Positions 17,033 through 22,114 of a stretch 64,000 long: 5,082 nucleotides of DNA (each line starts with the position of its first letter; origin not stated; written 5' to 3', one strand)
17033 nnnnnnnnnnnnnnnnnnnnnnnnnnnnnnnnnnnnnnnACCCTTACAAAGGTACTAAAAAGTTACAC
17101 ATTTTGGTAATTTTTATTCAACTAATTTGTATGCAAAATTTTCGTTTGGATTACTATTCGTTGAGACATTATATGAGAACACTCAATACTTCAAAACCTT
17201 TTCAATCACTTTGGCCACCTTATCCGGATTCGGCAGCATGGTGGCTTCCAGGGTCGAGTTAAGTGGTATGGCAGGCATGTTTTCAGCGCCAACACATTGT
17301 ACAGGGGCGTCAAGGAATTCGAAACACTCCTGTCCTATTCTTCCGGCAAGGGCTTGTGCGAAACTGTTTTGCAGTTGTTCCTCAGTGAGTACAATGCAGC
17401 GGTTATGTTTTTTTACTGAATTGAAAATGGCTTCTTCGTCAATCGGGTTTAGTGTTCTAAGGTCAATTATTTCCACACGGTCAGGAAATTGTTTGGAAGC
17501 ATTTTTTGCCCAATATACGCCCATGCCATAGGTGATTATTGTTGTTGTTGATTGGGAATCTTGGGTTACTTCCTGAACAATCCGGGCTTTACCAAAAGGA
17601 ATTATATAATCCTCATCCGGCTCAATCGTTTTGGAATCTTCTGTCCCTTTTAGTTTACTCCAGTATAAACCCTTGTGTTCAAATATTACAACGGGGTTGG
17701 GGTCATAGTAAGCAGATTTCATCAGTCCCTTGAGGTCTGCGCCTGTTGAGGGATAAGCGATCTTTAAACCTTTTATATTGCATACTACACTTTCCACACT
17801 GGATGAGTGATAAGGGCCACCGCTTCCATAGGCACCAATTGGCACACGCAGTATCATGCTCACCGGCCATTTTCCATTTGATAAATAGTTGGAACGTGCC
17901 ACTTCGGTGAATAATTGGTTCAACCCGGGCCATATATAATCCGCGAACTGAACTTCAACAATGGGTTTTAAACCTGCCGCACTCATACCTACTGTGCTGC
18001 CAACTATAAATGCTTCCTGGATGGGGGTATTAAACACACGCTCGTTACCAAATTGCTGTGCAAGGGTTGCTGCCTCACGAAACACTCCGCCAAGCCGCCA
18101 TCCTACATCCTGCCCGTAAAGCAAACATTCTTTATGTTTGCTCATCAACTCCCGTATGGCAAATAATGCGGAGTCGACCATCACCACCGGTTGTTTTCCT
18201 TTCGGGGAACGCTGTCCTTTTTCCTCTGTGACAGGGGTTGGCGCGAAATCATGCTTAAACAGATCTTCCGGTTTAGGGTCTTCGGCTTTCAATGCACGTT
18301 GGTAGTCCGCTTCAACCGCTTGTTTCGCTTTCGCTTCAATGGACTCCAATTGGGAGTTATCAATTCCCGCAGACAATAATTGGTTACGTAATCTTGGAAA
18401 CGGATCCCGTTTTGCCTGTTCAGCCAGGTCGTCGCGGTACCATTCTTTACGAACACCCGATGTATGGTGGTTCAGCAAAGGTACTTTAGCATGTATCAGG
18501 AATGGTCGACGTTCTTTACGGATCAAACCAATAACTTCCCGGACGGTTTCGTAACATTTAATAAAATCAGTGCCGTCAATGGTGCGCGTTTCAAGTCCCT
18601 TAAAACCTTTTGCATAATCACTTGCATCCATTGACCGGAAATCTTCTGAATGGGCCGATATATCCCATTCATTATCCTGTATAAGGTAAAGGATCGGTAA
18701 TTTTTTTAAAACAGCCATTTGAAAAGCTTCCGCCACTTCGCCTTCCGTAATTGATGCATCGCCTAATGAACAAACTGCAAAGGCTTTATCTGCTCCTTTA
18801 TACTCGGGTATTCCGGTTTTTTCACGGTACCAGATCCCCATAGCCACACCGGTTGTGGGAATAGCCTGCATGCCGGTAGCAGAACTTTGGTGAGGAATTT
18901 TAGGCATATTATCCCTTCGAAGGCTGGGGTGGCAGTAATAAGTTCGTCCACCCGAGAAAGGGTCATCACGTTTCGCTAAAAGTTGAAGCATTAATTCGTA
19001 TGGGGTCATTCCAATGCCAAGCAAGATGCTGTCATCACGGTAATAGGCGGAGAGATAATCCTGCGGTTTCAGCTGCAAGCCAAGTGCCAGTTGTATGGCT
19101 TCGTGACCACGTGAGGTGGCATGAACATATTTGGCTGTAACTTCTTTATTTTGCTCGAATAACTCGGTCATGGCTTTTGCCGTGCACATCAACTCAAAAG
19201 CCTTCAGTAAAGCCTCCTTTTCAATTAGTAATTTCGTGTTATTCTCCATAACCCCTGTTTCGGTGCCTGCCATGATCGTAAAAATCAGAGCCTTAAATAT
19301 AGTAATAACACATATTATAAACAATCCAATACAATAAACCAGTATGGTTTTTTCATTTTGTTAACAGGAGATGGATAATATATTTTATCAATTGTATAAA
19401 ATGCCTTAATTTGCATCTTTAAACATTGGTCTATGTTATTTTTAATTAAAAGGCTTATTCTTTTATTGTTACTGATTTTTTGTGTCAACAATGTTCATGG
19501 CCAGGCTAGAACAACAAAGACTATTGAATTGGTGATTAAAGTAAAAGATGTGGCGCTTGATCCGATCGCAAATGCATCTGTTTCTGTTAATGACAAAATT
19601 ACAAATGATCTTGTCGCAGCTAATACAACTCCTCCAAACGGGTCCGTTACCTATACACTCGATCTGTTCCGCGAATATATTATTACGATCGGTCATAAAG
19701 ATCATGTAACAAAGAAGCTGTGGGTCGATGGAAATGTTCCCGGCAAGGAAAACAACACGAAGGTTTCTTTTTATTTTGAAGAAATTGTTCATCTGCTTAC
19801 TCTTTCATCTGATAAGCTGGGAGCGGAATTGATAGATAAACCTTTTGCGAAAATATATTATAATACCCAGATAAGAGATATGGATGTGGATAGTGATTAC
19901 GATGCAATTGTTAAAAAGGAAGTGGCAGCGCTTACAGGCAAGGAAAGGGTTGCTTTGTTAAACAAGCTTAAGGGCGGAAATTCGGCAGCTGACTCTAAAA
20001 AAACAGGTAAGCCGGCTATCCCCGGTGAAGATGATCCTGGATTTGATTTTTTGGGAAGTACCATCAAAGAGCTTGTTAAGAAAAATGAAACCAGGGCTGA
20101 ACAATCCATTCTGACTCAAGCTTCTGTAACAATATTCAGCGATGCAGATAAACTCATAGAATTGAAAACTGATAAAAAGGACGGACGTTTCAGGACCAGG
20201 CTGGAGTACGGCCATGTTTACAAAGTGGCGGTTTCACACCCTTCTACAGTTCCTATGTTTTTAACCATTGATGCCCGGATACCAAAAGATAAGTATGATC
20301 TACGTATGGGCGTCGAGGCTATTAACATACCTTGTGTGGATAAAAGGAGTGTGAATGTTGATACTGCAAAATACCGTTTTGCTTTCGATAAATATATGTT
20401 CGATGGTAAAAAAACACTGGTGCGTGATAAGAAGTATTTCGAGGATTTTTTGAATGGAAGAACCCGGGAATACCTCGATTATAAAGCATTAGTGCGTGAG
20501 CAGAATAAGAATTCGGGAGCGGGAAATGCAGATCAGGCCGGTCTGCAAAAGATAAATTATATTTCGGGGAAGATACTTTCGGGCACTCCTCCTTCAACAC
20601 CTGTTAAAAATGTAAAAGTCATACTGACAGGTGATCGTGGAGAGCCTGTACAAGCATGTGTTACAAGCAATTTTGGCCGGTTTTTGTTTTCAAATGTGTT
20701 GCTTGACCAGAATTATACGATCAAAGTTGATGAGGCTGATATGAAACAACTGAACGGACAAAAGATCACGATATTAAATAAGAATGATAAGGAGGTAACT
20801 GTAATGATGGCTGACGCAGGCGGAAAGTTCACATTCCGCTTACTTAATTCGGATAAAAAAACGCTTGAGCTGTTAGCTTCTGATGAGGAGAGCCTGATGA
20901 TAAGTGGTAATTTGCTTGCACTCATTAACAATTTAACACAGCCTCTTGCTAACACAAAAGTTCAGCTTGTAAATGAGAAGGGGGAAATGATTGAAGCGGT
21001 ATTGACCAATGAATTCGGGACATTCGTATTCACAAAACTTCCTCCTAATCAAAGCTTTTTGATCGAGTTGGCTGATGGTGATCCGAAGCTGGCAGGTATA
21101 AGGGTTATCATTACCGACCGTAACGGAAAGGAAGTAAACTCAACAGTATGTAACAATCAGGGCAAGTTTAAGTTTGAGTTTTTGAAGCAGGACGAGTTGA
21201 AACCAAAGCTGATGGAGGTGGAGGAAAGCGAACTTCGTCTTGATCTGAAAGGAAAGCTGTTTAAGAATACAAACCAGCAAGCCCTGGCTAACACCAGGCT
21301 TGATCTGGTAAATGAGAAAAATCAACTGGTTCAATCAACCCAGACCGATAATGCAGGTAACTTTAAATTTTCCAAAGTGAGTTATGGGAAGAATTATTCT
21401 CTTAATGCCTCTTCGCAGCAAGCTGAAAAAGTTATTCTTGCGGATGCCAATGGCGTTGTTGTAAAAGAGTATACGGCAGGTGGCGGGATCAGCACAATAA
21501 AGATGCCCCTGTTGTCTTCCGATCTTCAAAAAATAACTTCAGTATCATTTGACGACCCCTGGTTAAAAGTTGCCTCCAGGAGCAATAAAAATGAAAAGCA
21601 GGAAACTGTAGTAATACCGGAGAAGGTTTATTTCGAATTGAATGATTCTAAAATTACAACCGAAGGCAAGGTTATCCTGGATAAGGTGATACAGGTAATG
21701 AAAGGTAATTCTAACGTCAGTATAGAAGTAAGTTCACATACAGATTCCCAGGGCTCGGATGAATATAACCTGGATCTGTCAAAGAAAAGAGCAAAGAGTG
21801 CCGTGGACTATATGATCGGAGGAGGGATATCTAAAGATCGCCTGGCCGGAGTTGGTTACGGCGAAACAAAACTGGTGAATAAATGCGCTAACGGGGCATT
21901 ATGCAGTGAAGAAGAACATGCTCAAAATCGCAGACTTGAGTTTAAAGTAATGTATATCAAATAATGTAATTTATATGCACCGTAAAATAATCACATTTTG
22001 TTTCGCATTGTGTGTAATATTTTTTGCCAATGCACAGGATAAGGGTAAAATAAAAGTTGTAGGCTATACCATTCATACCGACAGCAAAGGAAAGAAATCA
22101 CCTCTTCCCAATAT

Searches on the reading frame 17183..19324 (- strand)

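Call 89: search_protein_families(library=pfam, proteins=[window:17183-19324:-], max_evalue=0.0001)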
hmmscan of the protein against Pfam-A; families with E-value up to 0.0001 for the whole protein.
window:17183-19324:- (713 aa): 3 families
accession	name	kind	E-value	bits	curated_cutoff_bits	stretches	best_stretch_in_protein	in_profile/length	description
PF00676.26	E1_dh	-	1.1e-32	113.7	22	1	64-352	22-299/300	Dehydrogenase E1 component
PF02779.29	Transket_pyr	-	2.6e-31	109.1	27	1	389-554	12-172/174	Transketolase, pyrimidine binding domain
PF02780.25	Transketolase_C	-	1e-20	74.3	25.9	1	590-703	8-124/124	Transketolase, C-terminal domain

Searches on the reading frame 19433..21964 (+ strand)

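Call 89: search_protein_families(library=pfam, proteins=[window:19433-21964:+], max_evalue=0.0001)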
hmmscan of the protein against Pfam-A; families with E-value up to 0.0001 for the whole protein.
window:19433-21964:+ (843 aa): 9 families
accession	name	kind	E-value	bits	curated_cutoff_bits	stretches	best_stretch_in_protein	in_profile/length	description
PF13620.12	CarboxypepD_reg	-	2e-29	102.2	32.3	1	612-664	8-59/82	Carboxypeptidase regulatory-like domain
PF17210.9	SdrD_B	-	1.4e-19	70.8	29.7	0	612-662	18-67/112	SdrD B-like domain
PF00691.25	OmpA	-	7.6e-19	68.3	27.2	1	733-820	1-90/98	OmpA family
PF11974.14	bMG3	-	7.2e-16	58.5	34.9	0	615-659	25-63/103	Bacterial alpha-2-macroglobulin MG3 domain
PF17802.7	SpaA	-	2e-15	57.1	23.1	0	612-657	10-56/91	Prealbumin-like fold domain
PF17936.7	Big_6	-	7.2e-08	33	27.6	0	555-586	24-55/83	Bacterial Ig domain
PF23193.1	NOMO_3rd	-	1e-06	29.2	27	0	617-663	43-88/120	NOMO third transthyretin-like domain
PF13715.12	CarbopepD_reg_2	-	1.5e-06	28.6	32.2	0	606-660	2-51/88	CarboxypepD_reg-like domain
PF09430.16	EMC7_beta-sandw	-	6.3e-06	26.8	26.6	0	504-566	6-64/122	ER membrane protein complex subunit 7, beta-sandwich domain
